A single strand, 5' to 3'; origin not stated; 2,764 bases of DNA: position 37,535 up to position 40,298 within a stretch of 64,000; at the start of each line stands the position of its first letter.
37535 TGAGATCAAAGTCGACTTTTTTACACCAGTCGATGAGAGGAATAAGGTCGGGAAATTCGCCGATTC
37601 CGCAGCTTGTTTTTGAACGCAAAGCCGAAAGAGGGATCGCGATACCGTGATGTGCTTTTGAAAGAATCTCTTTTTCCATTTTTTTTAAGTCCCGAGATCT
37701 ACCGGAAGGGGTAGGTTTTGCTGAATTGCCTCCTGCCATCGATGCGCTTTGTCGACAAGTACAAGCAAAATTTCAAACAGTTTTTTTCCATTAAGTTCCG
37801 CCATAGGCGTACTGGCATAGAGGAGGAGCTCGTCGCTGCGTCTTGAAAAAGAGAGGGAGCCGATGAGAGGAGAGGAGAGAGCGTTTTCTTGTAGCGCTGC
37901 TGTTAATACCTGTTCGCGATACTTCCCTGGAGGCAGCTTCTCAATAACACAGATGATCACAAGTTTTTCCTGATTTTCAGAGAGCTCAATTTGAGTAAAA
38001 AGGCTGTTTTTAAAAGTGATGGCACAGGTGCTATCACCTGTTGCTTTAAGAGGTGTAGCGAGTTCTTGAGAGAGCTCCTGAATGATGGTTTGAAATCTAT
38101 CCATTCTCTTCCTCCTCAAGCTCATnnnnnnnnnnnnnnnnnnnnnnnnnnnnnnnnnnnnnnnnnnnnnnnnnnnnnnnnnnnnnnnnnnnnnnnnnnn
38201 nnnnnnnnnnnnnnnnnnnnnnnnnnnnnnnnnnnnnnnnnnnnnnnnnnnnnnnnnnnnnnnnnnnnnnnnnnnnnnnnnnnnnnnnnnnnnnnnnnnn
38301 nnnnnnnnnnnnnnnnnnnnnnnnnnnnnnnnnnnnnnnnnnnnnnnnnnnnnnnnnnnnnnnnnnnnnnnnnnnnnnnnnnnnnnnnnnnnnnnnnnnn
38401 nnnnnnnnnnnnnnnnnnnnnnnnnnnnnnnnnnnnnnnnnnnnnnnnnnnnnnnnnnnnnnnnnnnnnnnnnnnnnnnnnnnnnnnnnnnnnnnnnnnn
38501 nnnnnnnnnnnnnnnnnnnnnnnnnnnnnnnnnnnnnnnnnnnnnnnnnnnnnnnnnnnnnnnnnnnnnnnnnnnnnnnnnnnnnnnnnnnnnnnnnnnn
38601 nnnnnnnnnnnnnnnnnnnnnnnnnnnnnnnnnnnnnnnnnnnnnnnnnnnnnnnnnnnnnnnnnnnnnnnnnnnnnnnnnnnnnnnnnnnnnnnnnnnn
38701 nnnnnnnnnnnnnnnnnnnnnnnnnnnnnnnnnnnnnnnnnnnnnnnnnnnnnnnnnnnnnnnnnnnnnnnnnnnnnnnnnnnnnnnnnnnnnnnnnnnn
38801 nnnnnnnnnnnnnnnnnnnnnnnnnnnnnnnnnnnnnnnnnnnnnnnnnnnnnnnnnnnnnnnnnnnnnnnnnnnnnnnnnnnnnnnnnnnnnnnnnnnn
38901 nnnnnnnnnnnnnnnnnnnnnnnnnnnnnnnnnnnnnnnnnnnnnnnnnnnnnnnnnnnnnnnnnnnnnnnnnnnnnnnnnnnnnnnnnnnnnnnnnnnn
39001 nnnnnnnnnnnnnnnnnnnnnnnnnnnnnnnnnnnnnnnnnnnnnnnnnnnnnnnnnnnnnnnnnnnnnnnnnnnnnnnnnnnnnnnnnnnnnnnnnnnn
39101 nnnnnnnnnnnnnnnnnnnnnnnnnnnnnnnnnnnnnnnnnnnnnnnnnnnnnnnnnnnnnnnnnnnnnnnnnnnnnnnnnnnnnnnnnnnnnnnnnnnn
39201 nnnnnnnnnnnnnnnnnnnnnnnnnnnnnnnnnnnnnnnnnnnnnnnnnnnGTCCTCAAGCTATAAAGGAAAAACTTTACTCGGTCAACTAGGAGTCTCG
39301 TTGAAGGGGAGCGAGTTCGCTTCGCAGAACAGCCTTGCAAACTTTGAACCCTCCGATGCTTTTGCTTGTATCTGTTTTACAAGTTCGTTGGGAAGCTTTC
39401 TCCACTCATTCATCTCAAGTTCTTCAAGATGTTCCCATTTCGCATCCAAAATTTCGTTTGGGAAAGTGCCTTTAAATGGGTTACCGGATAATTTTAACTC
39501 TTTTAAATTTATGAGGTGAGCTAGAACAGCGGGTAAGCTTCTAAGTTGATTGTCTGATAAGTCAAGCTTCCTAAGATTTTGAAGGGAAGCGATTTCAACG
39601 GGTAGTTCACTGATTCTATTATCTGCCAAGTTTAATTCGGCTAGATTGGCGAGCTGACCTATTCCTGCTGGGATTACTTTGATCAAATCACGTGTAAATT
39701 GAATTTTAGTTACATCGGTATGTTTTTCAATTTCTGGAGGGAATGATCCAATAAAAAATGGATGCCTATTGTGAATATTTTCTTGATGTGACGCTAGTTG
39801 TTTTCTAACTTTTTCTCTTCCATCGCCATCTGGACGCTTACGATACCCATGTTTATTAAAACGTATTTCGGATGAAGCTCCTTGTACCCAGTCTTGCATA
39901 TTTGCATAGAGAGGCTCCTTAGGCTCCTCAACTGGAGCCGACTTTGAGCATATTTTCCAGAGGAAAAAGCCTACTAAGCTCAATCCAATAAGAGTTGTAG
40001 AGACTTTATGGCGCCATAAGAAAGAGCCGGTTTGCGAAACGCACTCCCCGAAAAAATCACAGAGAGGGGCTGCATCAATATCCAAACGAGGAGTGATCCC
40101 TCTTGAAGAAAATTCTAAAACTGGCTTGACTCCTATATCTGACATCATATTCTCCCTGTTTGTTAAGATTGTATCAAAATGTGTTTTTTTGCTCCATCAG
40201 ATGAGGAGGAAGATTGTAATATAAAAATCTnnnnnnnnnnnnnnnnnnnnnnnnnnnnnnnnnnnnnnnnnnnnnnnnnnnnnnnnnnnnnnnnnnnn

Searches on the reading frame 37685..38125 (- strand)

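Call 96: search_protein_families(library=pfam, proteins=[window:37685-38125:-], max_evalue=0.01)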
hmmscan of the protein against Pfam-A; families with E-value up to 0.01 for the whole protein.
window:37685-38125:- (146 aa): 1 family
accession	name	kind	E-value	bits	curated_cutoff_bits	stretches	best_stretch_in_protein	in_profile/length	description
PF05932.18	CesT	-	4.8e-16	59.4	22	1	14-131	2-119/119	Tir chaperone protein (CesT) family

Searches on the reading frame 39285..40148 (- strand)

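Call 96: search_protein_families(library=pfam, proteins=[window:39285-40148:-], max_evalue=0.01)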
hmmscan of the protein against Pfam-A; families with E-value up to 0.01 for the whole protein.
window:39285-40148:- (287 aa): 8 families
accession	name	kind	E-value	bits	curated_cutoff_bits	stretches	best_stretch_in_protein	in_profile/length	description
PF12799.13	LRR_4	-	3.1e-14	53.1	27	2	168-206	2-40/44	Leucine Rich repeats (2 copies)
PF13855.12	LRR_8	-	1.6e-12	47.5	27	1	168-225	2-61/61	Leucine rich repeat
PF23598.1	LRR_14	-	1.8e-10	40.6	40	1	162-259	42-134/353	Leucine-rich repeat region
PF00560.39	LRR_1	-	6.9e-10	37.5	20.6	0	191-212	1-23/23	Leucine Rich Repeat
PF23211.1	LRR_LRWD1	-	1.5e-05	25.2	28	1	160-226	35-99/190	Leucine-rich repeat and WD repeat-containing protein 1, LRR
PF24048.1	LRR_NXF1-5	-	1.5e-05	25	30.5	1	156-232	46-123/142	NXF1/2/3/5 leucine-rich repeat domain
PF13516.12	LRR_6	-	0.00015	22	23.4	0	189-202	2-15/24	Leucine Rich repeat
PF25019.1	LRR_R13L1-DRL21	-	0.00031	21.1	27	1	166-221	68-125/127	R13L1/DRL21 LRRs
